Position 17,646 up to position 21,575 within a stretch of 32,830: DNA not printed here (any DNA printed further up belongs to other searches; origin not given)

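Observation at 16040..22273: Four-gene, fully translationally coupled SMC-ATPase / Toprim operon: a compact Wadjet (JetABCD / MksFEB+G)-like system that may be an unclassified variant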

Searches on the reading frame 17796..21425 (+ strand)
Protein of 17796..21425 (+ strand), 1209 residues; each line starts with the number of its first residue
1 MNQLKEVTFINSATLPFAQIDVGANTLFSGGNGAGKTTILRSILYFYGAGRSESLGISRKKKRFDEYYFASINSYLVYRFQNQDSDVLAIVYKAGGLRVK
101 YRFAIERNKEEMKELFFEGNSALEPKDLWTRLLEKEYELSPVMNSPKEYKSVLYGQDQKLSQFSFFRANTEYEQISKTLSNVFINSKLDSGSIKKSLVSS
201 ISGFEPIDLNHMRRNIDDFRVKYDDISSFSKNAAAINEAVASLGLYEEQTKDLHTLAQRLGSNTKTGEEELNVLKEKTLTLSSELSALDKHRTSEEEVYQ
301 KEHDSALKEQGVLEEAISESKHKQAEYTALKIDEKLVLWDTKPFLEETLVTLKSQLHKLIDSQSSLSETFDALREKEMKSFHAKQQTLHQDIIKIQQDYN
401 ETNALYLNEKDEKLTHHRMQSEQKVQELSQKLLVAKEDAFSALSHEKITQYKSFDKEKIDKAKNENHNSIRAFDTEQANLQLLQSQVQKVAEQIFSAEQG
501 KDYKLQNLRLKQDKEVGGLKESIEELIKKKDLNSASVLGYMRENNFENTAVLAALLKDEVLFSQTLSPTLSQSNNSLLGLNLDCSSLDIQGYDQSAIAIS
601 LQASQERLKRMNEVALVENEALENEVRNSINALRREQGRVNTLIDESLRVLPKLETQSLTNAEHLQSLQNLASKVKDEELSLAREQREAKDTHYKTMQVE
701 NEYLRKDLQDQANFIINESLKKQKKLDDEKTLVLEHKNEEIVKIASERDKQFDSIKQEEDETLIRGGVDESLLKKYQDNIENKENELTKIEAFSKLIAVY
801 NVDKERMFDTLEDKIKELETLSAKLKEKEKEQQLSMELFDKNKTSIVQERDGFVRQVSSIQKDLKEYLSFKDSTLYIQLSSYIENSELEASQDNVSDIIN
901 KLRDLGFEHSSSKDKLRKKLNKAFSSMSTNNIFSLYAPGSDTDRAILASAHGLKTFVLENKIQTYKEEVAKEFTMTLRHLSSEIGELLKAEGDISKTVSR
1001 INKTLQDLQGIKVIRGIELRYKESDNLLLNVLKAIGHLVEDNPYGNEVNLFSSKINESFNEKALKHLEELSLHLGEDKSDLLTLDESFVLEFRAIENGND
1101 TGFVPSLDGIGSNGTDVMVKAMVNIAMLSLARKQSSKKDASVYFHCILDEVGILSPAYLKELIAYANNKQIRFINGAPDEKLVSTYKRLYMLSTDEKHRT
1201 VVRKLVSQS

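Call 3: search_protein_families(library=padloc, proteins=[window:17796-21425:+], max_evalue=1)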
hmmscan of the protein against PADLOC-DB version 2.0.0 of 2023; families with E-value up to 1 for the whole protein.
window:17796-21425:+ (1209 aa): 4 families
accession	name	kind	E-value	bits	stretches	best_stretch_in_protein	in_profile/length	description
PDLC02756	PbeC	-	1.7e-05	22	1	27-108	35-112/643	PbeC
PDLC02668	DndD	-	5.5e-05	20.3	1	27-77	34-82/659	DndD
PDLC00519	JetC1|JetC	-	0.00065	16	1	1-40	1-40/1097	DUF3584 domain; MukB-like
PDLC04140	mad8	-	0.077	10.5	1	23-50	27-54/314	mads_8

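Call 4: search_protein_families(library=pfam, proteins=[window:17796-21425:+], max_evalue=1)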
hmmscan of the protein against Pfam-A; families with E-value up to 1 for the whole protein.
window:17796-21425:+ (1209 aa): 6 families
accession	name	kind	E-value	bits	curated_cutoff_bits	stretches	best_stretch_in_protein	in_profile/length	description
PF12128.14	DUF3584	-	7.4e-26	90.5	31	1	25-1192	19-1189/1191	Protein of unknown function (DUF3584)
PF13175.12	AAA_15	-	1.8e-05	25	32.1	1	21-286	20-265/374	AAA ATPase domain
PF13555.12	AAA_29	-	0.0073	16.5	27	1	7-40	4-39/61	P-loop containing region of AAA domain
PF08823.16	PG_binding_2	-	0.019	15.6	21.1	0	885-932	8-56/74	Putative peptidoglycan binding domain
PF00005.33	ABC_tran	-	0.036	15.1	25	1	20-49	8-37/137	ABC transporter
PF02463.25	SMC_N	-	0.4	10.5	40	1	26-57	27-58/220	RecF/RecN/SMC N terminal domain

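Call 5: search_protein_families(library=ncbifam, proteins=[window:17796-21425:+], max_evalue=1)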
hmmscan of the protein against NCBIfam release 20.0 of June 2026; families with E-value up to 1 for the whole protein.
window:17796-21425:+ (1209 aa): 2 families
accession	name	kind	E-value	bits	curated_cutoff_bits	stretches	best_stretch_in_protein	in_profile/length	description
TIGR03771.1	anch_rpt_ABC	equivalog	0.14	11.9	268.8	1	28-46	11-29/223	anchored repeat-type ABC transporter ATP-binding subunit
TIGR02188.1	Ac_CoA_lig_AcsA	equivalog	0.18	10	724.95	1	690-759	158-226/629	acetate--CoA ligase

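Call 7: search_solved_structures(query=window:17796-21425:+, max_evalue=1)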
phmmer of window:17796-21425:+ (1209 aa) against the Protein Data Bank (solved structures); distinct sequences matched with E-value up to 1: 0.

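Call 57: search_solved_structures(query=A3, max_evalue=1, show_alignments=0)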
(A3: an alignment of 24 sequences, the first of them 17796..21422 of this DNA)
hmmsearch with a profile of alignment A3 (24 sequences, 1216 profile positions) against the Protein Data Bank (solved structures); distinct sequences matched with E-value up to 1: 82 (the best 60 are shown).
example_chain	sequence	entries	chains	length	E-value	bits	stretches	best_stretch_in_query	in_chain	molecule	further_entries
3k2s_A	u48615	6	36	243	5.9e-06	27.7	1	359-544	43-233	Apolipoprotein A-I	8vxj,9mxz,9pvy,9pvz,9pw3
1av1_A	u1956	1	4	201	6.3e-06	27.6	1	361-545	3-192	APOLIPOPROTEIN A-I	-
2msc_A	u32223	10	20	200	6.3e-06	27.6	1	361-542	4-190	Apolipoprotein A-I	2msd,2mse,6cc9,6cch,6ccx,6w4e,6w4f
6pts_A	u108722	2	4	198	6.5e-06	27.6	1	361-542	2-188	Apolipoprotein A-I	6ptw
4v6m_A0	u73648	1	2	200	7.8e-06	27.3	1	361-545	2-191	Apolipoprotein A-I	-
3r2p_A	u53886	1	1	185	9.3e-05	23.7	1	359-480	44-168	Apolipoprotein A-I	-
3s84_A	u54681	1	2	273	0.00047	21.4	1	619-882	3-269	Apolipoprotein A-IV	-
7kjr_C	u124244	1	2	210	0.00059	21.1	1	372-544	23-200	Apolipoprotein A-I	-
8eqs_C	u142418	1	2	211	0.00059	21.1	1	372-544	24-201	Apolipoprotein A-I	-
3o0z_A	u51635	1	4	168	0.00076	20.7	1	687-849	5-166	Rho-associated protein kinase 1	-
7m2w_U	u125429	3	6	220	0.0017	19.5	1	406-509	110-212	Spindle pole body component 110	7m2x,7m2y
9f5w_B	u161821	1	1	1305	0.0038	18.4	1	601-913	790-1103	Structural maintenance of chromosomes protein 4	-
6clz_B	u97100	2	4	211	0.0047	18.1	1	373-518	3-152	Apolipoprotein A-I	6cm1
5xg2_A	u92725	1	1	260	0.0051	18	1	343-540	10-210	Chromosome partition protein Smc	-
4zry_B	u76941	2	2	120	0.0059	17.7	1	462-537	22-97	Keratin, type II cytoskeletal 1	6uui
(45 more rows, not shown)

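Call 67: search_protein_families(library=padloc, alignment_id=A3, max_evalue=0.01)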
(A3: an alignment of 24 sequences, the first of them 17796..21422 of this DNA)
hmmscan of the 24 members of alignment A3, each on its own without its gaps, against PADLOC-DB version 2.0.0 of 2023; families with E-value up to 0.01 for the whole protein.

A. member 1, window:17796-21422:+ (1209 aa): 3 families
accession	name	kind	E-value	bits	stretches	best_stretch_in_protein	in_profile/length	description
PDLC02756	PbeC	-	1.7e-05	22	1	27-108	35-112/643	PbeC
PDLC02668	DndD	-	5.5e-05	20.3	1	27-77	34-82/659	DndD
PDLC00519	JetC1|JetC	-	0.00065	16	1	1-40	1-40/1097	DUF3584 domain; MukB-like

B. families by the number of members that match (of 24 scanned): 16 families
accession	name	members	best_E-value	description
PDLC00503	JetC1|JetC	17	1.5e-08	DUF3584 domain; MukB-like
PDLC00519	JetC1|JetC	8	6.2e-08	DUF3584 domain; MukB-like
PDLC02979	AriA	5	2.5e-08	-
PDLC03865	LmuB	4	2.4e-05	-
PDLC02980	AriA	4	0.00016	-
PDLC02756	PbeC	3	1.7e-05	PbeC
PDLC02668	DndD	3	5.5e-05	DndD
PDLC04140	mad8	3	0.00016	mads_8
PDLC03878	NsnB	1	1.9e-07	-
PDLC00553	JetC2|JetC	1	2.8e-06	DUF3584 domain; MukB-like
PDLC00582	JetC3|JetC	1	1.5e-05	DUF3584 domain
PDLC00512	JetC1|JetC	1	0.00017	DUF3584 domain; MukB-like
PDLC02915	ATPase-Toprim_I-B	1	0.00027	-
PDLC00647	ZorA3|ZorA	1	0.0019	MotA/ExbB/TolQ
PDLC02740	PbeC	1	0.0031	PbeC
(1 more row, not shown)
